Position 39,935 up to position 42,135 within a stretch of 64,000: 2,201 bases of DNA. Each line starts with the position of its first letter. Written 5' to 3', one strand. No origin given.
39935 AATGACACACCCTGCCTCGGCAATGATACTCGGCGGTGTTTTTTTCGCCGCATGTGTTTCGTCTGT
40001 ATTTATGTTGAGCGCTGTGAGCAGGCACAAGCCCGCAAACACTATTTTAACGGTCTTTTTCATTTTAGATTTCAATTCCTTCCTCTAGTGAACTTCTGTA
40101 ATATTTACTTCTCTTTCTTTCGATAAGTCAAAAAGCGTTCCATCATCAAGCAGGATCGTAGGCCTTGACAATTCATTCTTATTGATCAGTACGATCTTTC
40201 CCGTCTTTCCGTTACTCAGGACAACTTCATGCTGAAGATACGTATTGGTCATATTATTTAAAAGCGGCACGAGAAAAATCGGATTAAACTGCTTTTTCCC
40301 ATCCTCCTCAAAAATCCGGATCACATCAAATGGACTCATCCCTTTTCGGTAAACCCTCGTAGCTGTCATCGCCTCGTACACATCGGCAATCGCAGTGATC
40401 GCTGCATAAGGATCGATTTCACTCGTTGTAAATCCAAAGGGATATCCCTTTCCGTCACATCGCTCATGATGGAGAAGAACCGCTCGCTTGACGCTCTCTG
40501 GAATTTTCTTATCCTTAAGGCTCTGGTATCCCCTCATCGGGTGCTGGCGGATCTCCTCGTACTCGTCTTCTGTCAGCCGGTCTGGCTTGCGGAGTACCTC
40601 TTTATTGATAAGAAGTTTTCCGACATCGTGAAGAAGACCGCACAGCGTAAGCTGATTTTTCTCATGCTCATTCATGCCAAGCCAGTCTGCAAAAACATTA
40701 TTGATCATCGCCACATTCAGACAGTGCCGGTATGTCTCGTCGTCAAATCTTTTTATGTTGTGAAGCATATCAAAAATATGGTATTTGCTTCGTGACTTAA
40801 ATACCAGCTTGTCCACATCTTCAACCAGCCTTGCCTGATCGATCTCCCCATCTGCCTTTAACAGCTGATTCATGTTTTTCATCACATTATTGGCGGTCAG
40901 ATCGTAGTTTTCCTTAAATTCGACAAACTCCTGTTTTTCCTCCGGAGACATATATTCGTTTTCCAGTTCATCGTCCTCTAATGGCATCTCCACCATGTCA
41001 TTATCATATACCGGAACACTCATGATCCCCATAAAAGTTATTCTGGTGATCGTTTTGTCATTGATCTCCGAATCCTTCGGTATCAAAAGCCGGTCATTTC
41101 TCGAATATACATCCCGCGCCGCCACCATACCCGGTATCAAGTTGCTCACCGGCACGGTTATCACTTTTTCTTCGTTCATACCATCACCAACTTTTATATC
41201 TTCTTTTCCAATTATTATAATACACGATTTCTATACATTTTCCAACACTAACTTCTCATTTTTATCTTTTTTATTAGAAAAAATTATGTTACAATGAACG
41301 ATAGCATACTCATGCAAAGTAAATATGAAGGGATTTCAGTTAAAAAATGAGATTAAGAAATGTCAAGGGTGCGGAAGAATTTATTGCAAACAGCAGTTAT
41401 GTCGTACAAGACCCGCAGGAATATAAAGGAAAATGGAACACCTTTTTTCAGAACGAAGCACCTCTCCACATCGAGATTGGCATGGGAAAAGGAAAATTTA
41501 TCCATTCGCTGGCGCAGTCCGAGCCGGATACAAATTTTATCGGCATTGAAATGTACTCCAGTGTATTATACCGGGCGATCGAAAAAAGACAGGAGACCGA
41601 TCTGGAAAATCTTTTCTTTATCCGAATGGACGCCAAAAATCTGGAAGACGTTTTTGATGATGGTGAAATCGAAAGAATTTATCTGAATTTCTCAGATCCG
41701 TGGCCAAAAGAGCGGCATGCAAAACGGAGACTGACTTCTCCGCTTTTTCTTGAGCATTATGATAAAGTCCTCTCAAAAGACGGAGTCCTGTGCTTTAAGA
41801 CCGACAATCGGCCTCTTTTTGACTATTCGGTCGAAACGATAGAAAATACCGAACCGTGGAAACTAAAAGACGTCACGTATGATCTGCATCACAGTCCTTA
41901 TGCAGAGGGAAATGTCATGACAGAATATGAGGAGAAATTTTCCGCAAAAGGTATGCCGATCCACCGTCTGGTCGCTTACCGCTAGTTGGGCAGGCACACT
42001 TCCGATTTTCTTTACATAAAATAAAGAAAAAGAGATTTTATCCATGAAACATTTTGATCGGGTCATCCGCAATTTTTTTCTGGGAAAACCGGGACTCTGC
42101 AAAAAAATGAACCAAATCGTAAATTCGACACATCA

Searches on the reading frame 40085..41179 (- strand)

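Call 5: search_protein_families(library=pfam, proteins=[window:40085-41179:-], max_evalue=0.01)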
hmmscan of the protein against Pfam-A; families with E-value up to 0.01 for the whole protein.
window:40085-41179:- (364 aa): 4 families
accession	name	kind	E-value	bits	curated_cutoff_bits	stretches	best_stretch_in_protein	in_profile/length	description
PF13487.12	HD_5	-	7.5e-25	88.1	27.2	1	156-298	21-166/170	HD domain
PF01966.28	HD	-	9.4e-19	68.3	22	1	149-271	1-116/116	HD domain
PF08668.18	HDOD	-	1.1e-05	25.5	22.9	1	148-205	94-149/196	HDOD domain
PF23768.1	DUF7167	-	0.0058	17.1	24.4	0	64-99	21-51/60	Domain of unknown function (DUF7167)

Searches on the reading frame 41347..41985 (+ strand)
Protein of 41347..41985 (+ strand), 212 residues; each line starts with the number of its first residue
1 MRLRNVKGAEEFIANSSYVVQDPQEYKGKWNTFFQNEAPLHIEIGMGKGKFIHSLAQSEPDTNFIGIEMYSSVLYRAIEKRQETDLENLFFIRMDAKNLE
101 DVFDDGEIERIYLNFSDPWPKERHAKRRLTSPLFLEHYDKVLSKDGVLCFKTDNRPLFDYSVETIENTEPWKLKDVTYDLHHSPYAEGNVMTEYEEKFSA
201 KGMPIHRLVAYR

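Call 29: search_protein_families(library=pfam, proteins=[window:41347-41985:+], max_evalue=0.01)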
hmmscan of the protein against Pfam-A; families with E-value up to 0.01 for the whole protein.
window:41347-41985:+ (212 aa): 6 families
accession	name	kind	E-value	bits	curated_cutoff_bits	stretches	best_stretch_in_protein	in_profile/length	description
PF02390.23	Methyltransf_4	-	2.6e-47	160.9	24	1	38-207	2-172/173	Putative methyltransferase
PF13847.12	Methyltransf_31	-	5.1e-08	33.2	27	1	42-154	8-113/145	Methyltransferase domain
PF24675.1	NpmA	-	1.4e-06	28.2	60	1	30-119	16-106/214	16S rRNA (adenine(1408)-N(1))-methyltransferase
PF13649.12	Methyltransf_25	-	1.2e-05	26.4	27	1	43-115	3-72/97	Methyltransferase domain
PF08241.18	Methyltransf_11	-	0.0027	18.7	21.2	1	43-115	2-68/95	Methyltransferase domain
PF08242.18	Methyltransf_12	-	0.0036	18.5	30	0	42-102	1-61/98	Methyltransferase domain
